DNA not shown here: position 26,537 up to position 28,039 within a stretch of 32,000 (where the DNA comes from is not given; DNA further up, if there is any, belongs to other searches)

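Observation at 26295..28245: Esterase gene bracketed by a gene 3' end and a decayed second copy of the same 3' end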

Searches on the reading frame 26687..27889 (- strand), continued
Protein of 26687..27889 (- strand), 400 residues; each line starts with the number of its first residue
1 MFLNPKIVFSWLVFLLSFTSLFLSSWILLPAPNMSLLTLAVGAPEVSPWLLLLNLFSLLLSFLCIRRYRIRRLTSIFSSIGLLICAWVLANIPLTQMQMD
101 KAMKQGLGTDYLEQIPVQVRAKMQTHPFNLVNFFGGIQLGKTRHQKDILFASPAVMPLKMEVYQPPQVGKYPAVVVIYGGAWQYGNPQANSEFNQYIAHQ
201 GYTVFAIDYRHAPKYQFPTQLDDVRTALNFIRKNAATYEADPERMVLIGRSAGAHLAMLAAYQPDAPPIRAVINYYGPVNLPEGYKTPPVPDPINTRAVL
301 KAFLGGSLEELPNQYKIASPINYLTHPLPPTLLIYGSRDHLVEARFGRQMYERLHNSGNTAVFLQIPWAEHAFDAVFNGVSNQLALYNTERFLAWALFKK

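Call 27: find_homologous_proteins(query=window:26687-27889:-)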
Query window:26687-27889:- (400 aa): 2794 proteins with E <= 0.001 among 8000 candidates; the best 120 are listed.
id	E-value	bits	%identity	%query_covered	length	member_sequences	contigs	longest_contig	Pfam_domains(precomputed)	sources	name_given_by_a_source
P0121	1.2e-251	853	93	100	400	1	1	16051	PF00135.35,PF00326.28,PF07859.20,PF01738.25,PF00561.27,PF12146.16,PF20434.6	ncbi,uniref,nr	ncbi:alpha/beta hydrolase [Nostoc sp. UIC 10630]|uniref:alpha/beta hydrolase n=1 Tax=Nostoc sp. UIC 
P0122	1.5e-251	853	93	100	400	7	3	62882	PF00135.35,PF00326.28,PF07859.20,PF01738.25,PF12146.16,PF20434.6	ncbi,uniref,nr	ncbi:alpha/beta hydrolase [Nostoc sp. UCD121]|uniref:alpha/beta hydrolase n=1 Tax=unclassified Nosto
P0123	2.5e-251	852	94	100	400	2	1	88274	PF00135.35,PF00326.28,PF07859.20,PF01738.25,PF12146.16,PF20434.6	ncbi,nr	ncbi:alpha/beta hydrolase [Nostoc muscorum FACHB-395]|nr:alpha/beta hydrolase [Desmonostoc muscorum 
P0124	7.0e-251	851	94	100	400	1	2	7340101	PF00135.35,PF00326.28,PF07859.20,PF01738.25,PF12146.16,PF20434.6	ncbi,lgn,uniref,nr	ncbi:alpha/beta hydrolase [Nostoc sp. ATCC 53789]|uniref:alpha/beta hydrolase n=1 Tax=Nostoc sp. ATC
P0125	2.5e-249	845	93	100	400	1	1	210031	PF00135.35,PF00326.28,PF07859.20,PF01738.25,PF00561.27,PF12146.16,PF20434.6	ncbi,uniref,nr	ncbi:alpha/beta hydrolase [Nostoc sp. FACHB-133]|uniref:alpha/beta hydrolase n=1 Tax=Nostoc sp. FACH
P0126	2.9e-249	845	92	100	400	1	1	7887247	PF00135.35,PF00326.28,PF07859.20,PF01738.25,PF00561.27,PF12146.16,PF20434.6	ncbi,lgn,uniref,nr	ncbi:alpha/beta hydrolase [Nostoc sp. TCL240-02]|uniref:alpha/beta hydrolase n=1 Tax=Nostoc sp. TCL2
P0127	4.1e-248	841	93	100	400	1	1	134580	PF00135.35,PF00326.28,PF07859.20,PF01738.25,PF00561.27,PF12146.16,PF20434.6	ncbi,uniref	ncbi:MAG: alpha/beta hydrolase [Nostoc sp.]|uniref:alpha/beta hydrolase n=1 Tax=Nostoc sp. TaxID=118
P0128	1.3e-240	817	88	100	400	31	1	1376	PF00135.35,PF00326.28,PF07859.20,PF01738.25,PF12146.16,PF20434.6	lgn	-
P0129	2.5e-238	809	87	100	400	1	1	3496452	PF00135.35,PF00326.28,PF07859.20,PF01738.25,PF00561.27,PF12146.16,PF20434.6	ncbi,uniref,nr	ncbi:alpha/beta hydrolase fold domain-containing protein [Nostoc sp. KVJ3]|uniref:alpha/beta hydrola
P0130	3.3e-237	805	88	100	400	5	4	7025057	PF00135.35,PF00326.28,PF07859.20,PF01738.25,PF00561.27,PF12146.16,PF20434.6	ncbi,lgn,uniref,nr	ncbi:alpha/beta hydrolase [Nostoc sp. FACHB-892]|uniref:alpha/beta hydrolase n=1 Tax=Nostoc sp. FACH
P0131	2.0e-236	803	88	100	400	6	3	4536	PF00135.35,PF00326.28,PF07859.20,PF01738.25,PF12146.16,PF20434.6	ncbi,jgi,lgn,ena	jgi:acetyl esterase/lipase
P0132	1.1e-235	800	87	100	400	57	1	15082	PF00135.35,PF00326.28,PF07859.20,PF01738.25,PF12146.16,PF20434.6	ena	-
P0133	1.5e-231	787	86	100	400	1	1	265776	PF00135.35,PF00326.28,PF07859.20,PF01738.25,PF12146.16,PF20434.6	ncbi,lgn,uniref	ncbi:MAG: alpha/beta hydrolase [Nostoc sp.]|uniref:alpha/beta hydrolase n=1 Tax=Nostoc sp. TaxID=118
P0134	2.6e-231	786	87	100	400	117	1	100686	PF00135.35,PF00326.28,PF07859.20,PF01738.25,PF12146.16,PF20434.6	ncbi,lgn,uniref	ncbi:MAG: alpha/beta hydrolase [Nostoc sp.]|uniref:alpha/beta hydrolase n=1 Tax=Nostoc sp. TaxID=118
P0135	4.3e-231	785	85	100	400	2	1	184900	PF00135.35,PF00326.28,PF07859.20,PF12697.14,PF01738.25,PF00561.27,PF12146.16,PF20434.6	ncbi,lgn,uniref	ncbi:alpha/beta hydrolase [Nostoc sp.]|uniref:alpha/beta hydrolase n=1 Tax=Nostoc sp. TaxID=1180 Rep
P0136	8.0e-231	784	86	100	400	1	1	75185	PF00135.35,PF00326.28,PF07859.20,PF01738.25,PF12146.16,PF20434.6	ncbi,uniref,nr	ncbi:alpha/beta hydrolase [Nostoc sp. UHCC 0252]|uniref:alpha/beta hydrolase n=1 Tax=Nostoc sp. UHCC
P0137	9.1e-230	781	85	100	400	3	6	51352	PF00135.35,PF00326.28,PF07859.20,PF01738.25,PF12146.16,PF20434.6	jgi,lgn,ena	-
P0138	5.4e-229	778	85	100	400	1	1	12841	PF00135.35,PF00326.28,PF07859.20,PF01738.25,PF12146.16,PF20434.6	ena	-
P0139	6.8e-229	778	85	100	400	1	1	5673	PF00135.35,PF00326.28,PF07859.20,PF01738.25,PF12146.16,PF20434.6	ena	-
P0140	9.8e-229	778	85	99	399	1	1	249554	PF00135.35,PF00326.28,PF07859.20,PF12697.14,PF01738.25,PF00561.27,PF12146.16,PF20434.6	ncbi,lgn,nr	ncbi:esterase [Nostoc sp. ATCC 43529]|nr:esterase [Nostoc sp. ATCC 43529]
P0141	1.1e-228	777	85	99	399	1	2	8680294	PF00135.35,PF00326.28,PF07859.20,PF01738.25,PF00561.27,PF12146.16,PF20434.6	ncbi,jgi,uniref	ncbi:Esterase [Nostoc sp. DSM 114161]|jgi:acetyl esterase/lipase|uniref:alpha/beta hydrolase n=1 Tax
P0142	4.5e-228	775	85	100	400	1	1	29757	PF00135.35,PF00326.28,PF07859.20,PF01738.25,PF12146.16,PF20434.6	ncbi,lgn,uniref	ncbi:MAG: alpha/beta hydrolase [Nostoc sp.]|uniref:alpha/beta hydrolase n=1 Tax=Nostoc sp. TaxID=118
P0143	1.8e-227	773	85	100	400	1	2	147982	PF00135.35,PF00326.28,PF07859.20,PF01738.25,PF12146.16,PF20434.6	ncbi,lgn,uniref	ncbi:MAG: alpha/beta hydrolase [Nostoc sp.]|uniref:alpha/beta hydrolase n=1 Tax=Nostoc sp. TaxID=118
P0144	3.9e-227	772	85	99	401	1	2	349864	PF00135.35,PF00326.28,PF07859.20,PF01738.25,PF00561.27,PF12146.16,PF20434.6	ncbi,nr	ncbi:MAG: alpha/beta hydrolase [Nostoc sp. ChiSLP01]|nr:alpha/beta hydrolase [Nostoc sp. CmiSLP01] M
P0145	7.1e-227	771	85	100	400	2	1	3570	PF00135.35,PF00326.28,PF07859.20,PF01738.25,PF12146.16,PF20434.6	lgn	-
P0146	1.4e-226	771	84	100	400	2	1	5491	PF00135.35,PF00326.28,PF07859.20,PF01738.25,PF00561.27,PF12146.16,PF20434.6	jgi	jgi:acetyl esterase/lipase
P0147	3.7e-226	769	85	100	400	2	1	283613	PF00135.35,PF00326.28,PF07859.20,PF01738.25,PF00561.27,PF12146.16,PF20434.6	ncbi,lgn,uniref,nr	ncbi:alpha/beta hydrolase [Nostoc sp. DedQUE07]|uniref:alpha/beta hydrolase n=1 Tax=Nostoc sp. DedQU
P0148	1.4e-225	767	83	100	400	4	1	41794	PF00135.35,PF00326.28,PF07859.20,PF01738.25,PF12146.16,PF20434.6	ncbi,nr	ncbi:MAG: alpha/beta hydrolase [Nostoc sp. ChiSLP02]|nr:alpha/beta hydrolase [Nostoc sp. ChiSLP02]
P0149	1.6e-225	767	83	99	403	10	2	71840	PF00135.35,PF00326.28,PF07859.20,PF01738.25,PF00561.27,PF12146.16,PF20434.6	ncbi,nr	ncbi:alpha/beta hydrolase [Nostoc sp. FACHB-973]|nr:alpha/beta hydrolase [Nostoc sp. FACHB-973] MBX9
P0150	2.8e-225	766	84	100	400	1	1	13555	PF00135.35,PF00326.28,PF07859.20,PF01738.25,PF12146.16,PF20434.6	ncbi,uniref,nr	ncbi:alpha/beta hydrolase [Nostoc sp. WHI]|uniref:alpha/beta hydrolase n=1 Tax=Nostoc sp. WHI TaxID=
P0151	8.1e-225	765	85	100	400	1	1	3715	PF00135.35,PF00326.28,PF07859.20,PF01738.25,PF12146.16,PF20434.6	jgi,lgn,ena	-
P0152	9.9e-225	764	85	100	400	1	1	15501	PF00135.35,PF00326.28,PF07859.20,PF01738.25,PF00561.27,PF12146.16,PF20434.6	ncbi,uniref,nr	ncbi:alpha/beta hydrolase [Nostoc sp. 'Peltigera malacea cyanobiont' DB3992]|uniref:alpha/beta hydro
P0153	1.1e-224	764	85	100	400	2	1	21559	PF00135.35,PF00326.28,PF07859.20,PF01738.25,PF00561.27,PF12146.16,PF20434.6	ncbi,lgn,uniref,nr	ncbi:alpha/beta hydrolase [Nostoc sp. ChiSLP03a]|uniref:alpha/beta hydrolase n=1 Tax=Nostoc sp. ChiS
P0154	2.4e-224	763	85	100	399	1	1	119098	PF00135.35,PF00326.28,PF07859.20,PF01738.25,PF12146.16,PF20434.6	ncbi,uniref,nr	ncbi:MAG: alpha/beta hydrolase [Nostoc sp. DedQUE12b]|uniref:alpha/beta hydrolase n=1 Tax=Nostoc sp.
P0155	8.6e-224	761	84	99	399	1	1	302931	PF00135.35,PF00326.28,PF07859.20,PF12697.14,PF01738.25,PF00561.27,PF12146.16,PF20434.6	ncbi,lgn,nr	ncbi:MAG: alpha/beta hydrolase [Nostoc sp. SerVER01]|nr:alpha/beta hydrolase [Nostoc sp. SerVER01]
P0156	7.7e-223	758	84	100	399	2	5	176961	PF00135.35,PF00326.28,PF07859.20,PF01738.25,PF00561.27,PF12146.16,PF20434.6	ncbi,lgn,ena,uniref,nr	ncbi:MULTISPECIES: alpha/beta hydrolase [unclassified Nostoc]|uniref:alpha/beta hydrolase n=1 Tax=un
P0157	1.2e-222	758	84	98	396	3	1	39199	PF00135.35,PF00326.28,PF07859.20,PF01738.25,PF00561.27,PF12146.16,PF20434.6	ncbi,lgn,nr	ncbi:MAG: alpha/beta hydrolase fold domain-containing protein [Nostoc sp. DedQUE11]|nr:alpha/beta hy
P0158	1.5e-222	757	84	100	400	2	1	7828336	PF00135.35,PF00326.28,PF07859.20,PF01738.25,PF00561.27,PF12146.16,PF20434.6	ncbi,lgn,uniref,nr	ncbi:alpha/beta hydrolase [Nostoc sp. C052]|uniref:alpha/beta hydrolase n=1 Tax=Nostoc sp. C052 TaxI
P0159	2.4e-222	757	84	100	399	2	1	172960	PF00135.35,PF00326.28,PF07859.20,PF01738.25,PF12146.16,PF20434.6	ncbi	ncbi:MAG: alpha/beta hydrolase fold domain-containing protein [Nostoc sp.]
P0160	3.3e-221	753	83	100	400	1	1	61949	PF00135.35,PF00326.28,PF07859.20,PF01738.25,PF00561.27,PF12146.16,PF20434.6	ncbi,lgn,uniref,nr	ncbi:MAG: alpha/beta hydrolase [Nostoc sp. DedSLP03]|uniref:alpha/beta hydrolase n=1 Tax=Nostoc sp. 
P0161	8.7e-221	751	84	100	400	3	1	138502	PF00135.35,PF00326.28,PF07859.20,PF01738.25,PF00561.27,PF12146.16,PF20434.6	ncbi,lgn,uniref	ncbi:alpha/beta hydrolase [Nostoc sp.]|uniref:alpha/beta hydrolase n=1 Tax=Nostoc sp. TaxID=1180 Rep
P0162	1.9e-220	750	83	100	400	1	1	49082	PF00135.35,PF00326.28,PF07859.20,PF01738.25,PF12146.16,PF20434.6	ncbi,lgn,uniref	ncbi:MAG: alpha/beta hydrolase [Nostoc sp.]|uniref:alpha/beta hydrolase n=1 Tax=Nostoc sp. TaxID=118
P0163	3.8e-220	749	80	100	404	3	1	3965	PF00135.35,PF00326.28,PF07859.20,PF01738.25,PF12146.16,PF20434.6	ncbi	-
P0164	5.1e-220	749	82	99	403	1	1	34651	PF00135.35,PF00326.28,PF07859.20,PF12697.14,PF01738.25,PF00561.27,PF12146.16,PF20434.6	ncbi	-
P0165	8.1e-220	748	83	100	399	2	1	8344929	PF00135.35,PF00326.28,PF07859.20,PF01738.25,PF00561.27,PF12146.16,PF20434.6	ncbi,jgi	ncbi:alpha/beta hydrolase [Nostoc sp. DSM 114159]|jgi:acetyl esterase/lipase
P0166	8.3e-218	742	81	100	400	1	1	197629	PF00135.35,PF00326.28,PF07859.20,PF12146.16,PF20434.6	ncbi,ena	-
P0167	2.4e-217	740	82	100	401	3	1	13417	PF00135.35,PF00326.28,PF07859.20,PF01738.25,PF00561.27,PF12146.16,PF20434.6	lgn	-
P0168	2.2e-216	737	82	94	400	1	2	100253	PF00135.35,PF00326.28,PF07859.20,PF01738.25,PF12146.16,PF20434.6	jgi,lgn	-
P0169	4.7e-215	733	80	99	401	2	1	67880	PF00135.35,PF00326.28,PF07859.20,PF20434.6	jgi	jgi:acetyl esterase/lipase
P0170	7.8e-215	732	79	100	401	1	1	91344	PF00135.35,PF00326.28,PF07859.20,PF12146.16,PF20434.6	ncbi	-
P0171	5.4e-212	722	82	97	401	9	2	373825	PF00135.35,PF00326.28,PF07859.20,PF03959.20,PF12697.14,PF01738.25,PF00561.27,PF12146.16,PF20434.6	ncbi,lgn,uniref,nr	ncbi:alpha/beta hydrolase [Nostoc punctiforme FACHB-252]|uniref:Alpha/beta hydrolase n=1 Tax=Nostoc 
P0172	5.5e-210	716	79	99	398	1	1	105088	PF00135.35,PF00326.28,PF07859.20,PF00561.27,PF12146.16,PF20434.6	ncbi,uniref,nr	ncbi:alpha/beta hydrolase [Nostocaceae cyanobacterium CENA357]|uniref:Alpha/beta hydrolase n=1 Tax=A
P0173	7.9e-209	712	78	99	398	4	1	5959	PF00135.35,PF00326.28,PF07859.20,PF01738.25,PF00561.27,PF12146.16,PF20434.6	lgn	-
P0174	2.3e-207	707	78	94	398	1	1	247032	PF00135.35,PF00326.28,PF07859.20,PF01738.25,PF00561.27,PF12146.16,PF20434.6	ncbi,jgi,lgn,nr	ncbi:MAG: alpha/beta hydrolase [Komarekiella atlantica HA4396-MV6]|jgi:acetyl esterase/lipase|nr:alp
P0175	2.5e-207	707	79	100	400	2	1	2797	PF00135.35,PF00326.28,PF07859.20,PF01738.25,PF12146.16,PF20434.6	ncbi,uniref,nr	ncbi:alpha/beta hydrolase [Nostocaceae cyanobacterium CENA369]|uniref:Alpha/beta hydrolase n=1 Tax=D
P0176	2.1e-206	704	78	94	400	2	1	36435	PF00135.35,PF00326.28,PF07859.20,PF01738.25,PF12146.16,PF20434.6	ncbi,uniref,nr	ncbi:alpha/beta hydrolase [Anabaena cylindrica UHCC 0172]|uniref:alpha/beta hydrolase n=1 Tax=Anabae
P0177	3.7e-206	703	79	99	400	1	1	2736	PF00135.35,PF00326.28,PF07859.20,PF01738.25,PF12146.16,PF20434.6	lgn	-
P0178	2.0e-205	701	78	94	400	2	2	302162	PF00135.35,PF00326.28,PF07859.20,PF01738.25,PF12146.16,PF20434.6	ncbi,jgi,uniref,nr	ncbi:alpha/beta hydrolase [Trichormus variabilis]|uniref:BD-FAE-like domain-containing protein n=1 T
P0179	2.1e-204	697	79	98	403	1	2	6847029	PF00135.35,PF00326.28,PF07859.20,PF01738.25,PF12146.16,PF20434.6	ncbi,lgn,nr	ncbi:alpha/beta hydrolase domain-containing protein [Cylindrospermum sp. NIES-4074]|nr:alpha/beta hy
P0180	6.7e-204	696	77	94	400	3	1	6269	PF00135.35,PF00326.28,PF07859.20,PF01738.25,PF12146.16,PF20434.6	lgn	-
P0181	1.8e-203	694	74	100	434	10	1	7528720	PF00135.35,PF00326.28,PF07859.20,PF01738.25,PF12146.16,PF20434.6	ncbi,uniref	ncbi:alpha/beta hydrolase [Chlorogloeopsis fritschii]|uniref:alpha/beta hydrolase n=1 Tax=Chlorogloe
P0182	1.6e-202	691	78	99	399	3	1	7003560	PF00135.35,PF00326.28,PF07859.20,PF12146.16,PF20434.6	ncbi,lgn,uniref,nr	ncbi:esterase/lipase [Cylindrospermum stagnale PCC 7417]|uniref:Esterase/lipase n=1 Tax=Cylindrosper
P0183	2.0e-202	691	78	99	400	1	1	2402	PF00135.35,PF00326.28,PF07859.20,PF12697.14,PF01738.25,PF00561.27,PF12146.16,PF20434.6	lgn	-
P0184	6.8e-201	686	75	100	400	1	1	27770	PF00135.35,PF00326.28,PF07859.20,PF01738.25,PF12146.16,PF20434.6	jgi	jgi:acetyl esterase/lipase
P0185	1.4e-198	678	74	99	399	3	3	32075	PF00135.35,PF00326.28,PF07859.20,PF01738.25,PF12146.16,PF20434.6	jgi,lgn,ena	jgi:acetyl esterase/lipase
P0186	1.2e-197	675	74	100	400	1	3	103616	PF00135.35,PF00326.28,PF07859.20,PF12146.16,PF20434.6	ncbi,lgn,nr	ncbi:MAG: alpha/beta hydrolase fold domain-containing protein [Aulosira sp. ZfuVER01]|nr:alpha/beta 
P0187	1.9e-197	675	75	99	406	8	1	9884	PF00135.35,PF00326.28,PF07859.20,PF12146.16,PF20434.6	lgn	-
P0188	9.2e-192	656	72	100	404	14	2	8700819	PF00135.35,PF00326.28,PF07859.20,PF12697.14,PF01738.25,PF00561.27,PF12146.16,PF20434.6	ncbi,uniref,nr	ncbi:alpha/beta hydrolase domain-containing protein [Tolypothrix tenuis PCC 7101]|uniref:Alpha/beta 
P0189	3.7e-190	651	71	100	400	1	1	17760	PF00135.35,PF00326.28,PF07859.20,PF12697.14,PF01738.25,PF00561.27,PF12146.16,PF20434.6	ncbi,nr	ncbi:MAG: alpha/beta hydrolase [Aulosira sp. DedQUE10]|nr:alpha/beta hydrolase [Aulosira sp. DedQUE1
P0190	1.4e-187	642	74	95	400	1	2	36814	PF00135.35,PF00326.28,PF07859.20,PF01738.25,PF00561.27,PF12146.16,PF20434.6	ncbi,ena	-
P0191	1.9e-185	635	70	100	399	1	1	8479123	PF00135.35,PF00326.28,PF07859.20,PF12697.14,PF01738.25,PF12146.16,PF20434.6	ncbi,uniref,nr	ncbi:alpha/beta hydrolase [Tolypothrix sp. PCC 7910]|uniref:alpha/beta hydrolase n=1 Tax=Tolypothrix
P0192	4.4e-178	611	68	99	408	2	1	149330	PF00135.35,PF00326.28,PF07859.20,PF01738.25,PF12146.16,PF20434.6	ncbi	-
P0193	1.8e-177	609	70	99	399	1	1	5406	PF00135.35,PF00326.28,PF07859.20,PF01738.25,PF00561.27,PF12146.16,PF20434.6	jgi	jgi:acetyl esterase/lipase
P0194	4.5e-177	607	67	98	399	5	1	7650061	PF00135.35,PF00326.28,PF07859.20,PF01738.25,PF12146.16,PF20434.6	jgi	jgi:acetyl esterase/lipase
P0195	3.7e-176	604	73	91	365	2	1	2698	PF00135.35,PF00326.28,PF07859.20,PF12697.14,PF01738.25,PF00561.27,PF12146.16,PF20434.6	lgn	-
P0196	5.6e-176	604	69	99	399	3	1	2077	PF00135.35,PF00326.28,PF07859.20,PF01738.25,PF12146.16,PF20434.6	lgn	-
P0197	1.3e-175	603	67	99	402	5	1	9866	PF00135.35,PF00326.28,PF07859.20,PF01738.25,PF12146.16,PF20434.6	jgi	jgi:acetyl esterase/lipase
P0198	4.0e-175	601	68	99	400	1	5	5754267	PF00135.35,PF00326.28,PF07859.20,PF01738.25,PF00561.27,PF12146.16,PF20434.6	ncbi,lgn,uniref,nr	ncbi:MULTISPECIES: alpha/beta hydrolase [Nostocales]|uniref:Alpha/beta hydrolase n=3 Tax=Nostocales 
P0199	2.2e-174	599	66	98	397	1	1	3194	PF02129.25,PF00135.35,PF00326.28,PF07859.20,PF01738.25,PF12146.16,PF20434.6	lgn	-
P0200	8.9e-174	597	69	99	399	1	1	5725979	PF00135.35,PF00326.28,PF07859.20,PF01738.25,PF12146.16,PF20434.6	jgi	jgi:acetyl esterase/lipase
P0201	9.9e-174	596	67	97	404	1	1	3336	PF00135.35,PF00326.28,PF07859.20,PF12697.14,PF01738.25,PF00561.27,PF12146.16,PF20434.6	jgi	jgi:acetyl esterase/lipase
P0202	1.4e-173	596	68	97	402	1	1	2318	PF00135.35,PF00326.28,PF07859.20,PF01738.25,PF12146.16,PF20434.6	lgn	-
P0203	1.8e-173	596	66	98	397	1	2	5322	PF02129.25,PF00135.35,PF00326.28,PF07859.20,PF01738.25,PF12146.16,PF20434.6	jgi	jgi:acetyl esterase/lipase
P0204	4.9e-172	591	66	99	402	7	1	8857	PF00135.35,PF00326.28,PF07859.20,PF01738.25,PF12146.16,PF20434.6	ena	-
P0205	1.2e-171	590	66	96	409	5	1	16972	PF00135.35,PF00326.28,PF07859.20,PF01738.25,PF12146.16,PF20434.6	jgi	jgi:acetyl esterase/lipase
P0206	7.0e-171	587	67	96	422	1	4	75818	PF00326.28,PF07859.20,PF00561.27,PF12146.16,PF20434.6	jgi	jgi:acetyl esterase/lipase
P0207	4.2e-170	585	66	97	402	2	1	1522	PF00135.35,PF00326.28,PF07859.20,PF12146.16,PF20434.6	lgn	-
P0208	5.7e-170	584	65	99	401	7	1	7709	PF02129.25,PF00135.35,PF00326.28,PF07859.20,PF01738.25,PF12146.16,PF20434.6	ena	-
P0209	2.9e-169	582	66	96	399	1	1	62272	PF00135.35,PF00326.28,PF07859.20,PF12146.16,PF20434.6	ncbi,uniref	ncbi:alpha/beta hydrolase fold domain-containing protein [Scytonema sp. NUACC26]|uniref:alpha/beta h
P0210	1.6e-168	579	66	97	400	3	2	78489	PF00135.35,PF00326.28,PF07859.20,PF12146.16,PF20434.6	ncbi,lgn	-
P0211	2.0e-168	579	66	97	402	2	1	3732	PF00135.35,PF00326.28,PF07859.20,PF01738.25,PF12146.16,PF20434.6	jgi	-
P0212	2.3e-168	579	66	95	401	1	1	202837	PF00135.35,PF00326.28,PF07859.20,PF12146.16,PF20434.6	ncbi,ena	-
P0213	3.0e-168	578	84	74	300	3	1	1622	PF00135.35,PF00326.28,PF07859.20,PF12697.14,PF01738.25,PF00561.27,PF12146.16,PF20434.6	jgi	-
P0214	9.0e-168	577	66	96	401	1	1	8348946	PF00135.35,PF00326.28,PF07859.20,PF12146.16,PF20434.6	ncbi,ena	-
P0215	1.0e-167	577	66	96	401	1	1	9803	PF00135.35,PF00326.28,PF07859.20,PF01738.25,PF12146.16,PF20434.6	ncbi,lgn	ncbi:MAG: alpha/beta hydrolase [Rivularia sp. (in: cyanobacteria)]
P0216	1.1e-167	576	63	98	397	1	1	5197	PF00135.35,PF00326.28,PF07859.20,PF01738.25,PF12146.16,PF20434.6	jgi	jgi:acetyl esterase/lipase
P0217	1.9e-167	576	66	93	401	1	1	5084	PF00135.35,PF00326.28,PF07859.20,PF01738.25,PF12146.16,PF20434.6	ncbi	ncbi:MAG: alpha/beta hydrolase [Cyanobacteria bacterium J06573_2]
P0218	2.3e-167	575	65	97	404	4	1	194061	PF00326.28,PF07859.20,PF01738.25,PF12146.16,PF20434.6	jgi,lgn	-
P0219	2.5e-167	575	65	96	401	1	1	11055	PF00135.35,PF00326.28,PF07859.20,PF01738.25,PF12146.16,PF20434.6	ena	-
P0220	7.3e-167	574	65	99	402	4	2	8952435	PF00135.35,PF00326.28,PF07859.20,PF01738.25,PF12146.16,PF20434.6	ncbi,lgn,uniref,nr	ncbi:alpha/beta hydrolase domain-containing protein [Calothrix parasitica NIES-267]|uniref:Alpha/bet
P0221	8.4e-167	574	66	95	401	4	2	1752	PF00135.35,PF00326.28,PF07859.20,PF01738.25,PF12146.16,PF20434.6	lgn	-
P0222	1.2e-166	573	67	95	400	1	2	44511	PF00135.35,PF00326.28,PF07859.20,PF01738.25,PF12146.16,PF20434.6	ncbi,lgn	ncbi:MAG: alpha/beta hydrolase [Rivularia sp. (in: cyanobacteria)]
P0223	4.7e-166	571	65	96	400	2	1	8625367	PF00135.35,PF00326.28,PF07859.20,PF01738.25,PF12146.16,PF20434.6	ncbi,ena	-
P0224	4.9e-166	571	66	96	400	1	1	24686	PF00135.35,PF00326.28,PF07859.20,PF01738.25,PF12146.16,PF20434.6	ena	-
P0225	6.7e-166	571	65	96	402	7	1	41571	PF00135.35,PF00326.28,PF07859.20,PF01738.25,PF12146.16,PF20434.6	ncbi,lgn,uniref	ncbi:alpha/beta hydrolase [Calothrix sp. CCY 0018]|uniref:alpha/beta hydrolase n=1 Tax=Calothrix sp.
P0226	1.0e-165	570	65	97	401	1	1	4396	PF02129.25,PF00135.35,PF00326.28,PF07859.20,PF01738.25,PF12146.16,PF20434.6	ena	-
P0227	3.1e-165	568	80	78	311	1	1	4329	PF00135.35,PF00326.28,PF07859.20,PF01738.25,PF12146.16,PF20434.6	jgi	jgi:acetyl esterase/lipase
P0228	1.4e-164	566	63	99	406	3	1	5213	PF00135.35,PF00326.28,PF07859.20,PF12697.14,PF01738.25,PF12146.16,PF20434.6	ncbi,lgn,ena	-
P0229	1.5e-163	563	64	97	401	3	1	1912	PF00135.35,PF00326.28,PF07859.20,PF01738.25,PF12146.16,PF20434.6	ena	-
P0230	2.0e-162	559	64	97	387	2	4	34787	PF00135.35,PF00326.28,PF07859.20,PF12146.16,PF20434.6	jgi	jgi:acetyl esterase/lipase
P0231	2.0e-162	559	64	97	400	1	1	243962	PF00326.28,PF07859.20,PF01738.25,PF12146.16,PF20434.6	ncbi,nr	ncbi:MAG: alpha/beta hydrolase [Nostocales cyanobacterium 94392]|nr:alpha/beta hydrolase [Nostocales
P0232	3.0e-162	559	64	97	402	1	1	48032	PF02129.25,PF00135.35,PF00326.28,PF07859.20,PF01738.25,PF12146.16,PF20434.6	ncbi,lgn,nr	ncbi:MAG: alpha/beta hydrolase [Rivularia sp. (in: Bacteria)]|nr:alpha/beta hydrolase [Rivularia sp.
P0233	1.1e-161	557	63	98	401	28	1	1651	PF02129.25,PF00135.35,PF00326.28,PF07859.20,PF12697.14,PF01738.25,PF12146.16,PF20434.6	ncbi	-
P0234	2.7e-160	552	61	99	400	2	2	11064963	PF00135.35,PF00326.28,PF07859.20,PF12697.14,PF01738.25,PF12146.16,PF20434.6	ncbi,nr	ncbi:alpha/beta hydrolase domain-containing protein [Calothrix sp. NIES-4071]|nr:alpha/beta hydrolas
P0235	4.2e-160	552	64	99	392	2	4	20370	PF00135.35,PF00326.28,PF07859.20,PF01738.25,PF00561.27,PF12146.16,PF20434.6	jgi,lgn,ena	-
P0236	7.1e-160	551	63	98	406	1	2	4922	PF00135.35,PF00326.28,PF07859.20,PF01738.25,PF12146.16,PF20434.6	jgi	-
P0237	8.3e-160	551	62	96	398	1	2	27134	PF00135.35,PF00326.28,PF07859.20,PF01738.25,PF12146.16,PF20434.6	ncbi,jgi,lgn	jgi:acetyl esterase/lipase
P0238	1.0e-159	550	61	99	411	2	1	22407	PF00135.35,PF00326.28,PF07859.20,PF12697.14,PF01738.25,PF12146.16,PF20434.6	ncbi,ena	-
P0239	6.1e-159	548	63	99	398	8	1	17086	PF00135.35,PF00326.28,PF07859.20,PF12146.16,PF20434.6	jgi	-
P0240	7.4e-159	547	61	99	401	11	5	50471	PF00135.35,PF00326.28,PF07859.20,PF12697.14,PF01738.25,PF12146.16,PF20434.6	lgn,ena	-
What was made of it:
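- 26687..27889 (-): Esterase/lipase, 400 aa, with a hydrophobic N-terminal ~100 residues and a BD-FAE / Abhydrolase_3 (hormone-sensitive-lipase-like) domain with a GRSAG nucleophile motif. Orthologues found across Nostocales (call 27).
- On Site-specific integrative element targeting a gene 3' end: Its identity gradient follows Nostocales taxonomy (call 27).
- Identity runs from 94% to 61% across Nostocales (call 27).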
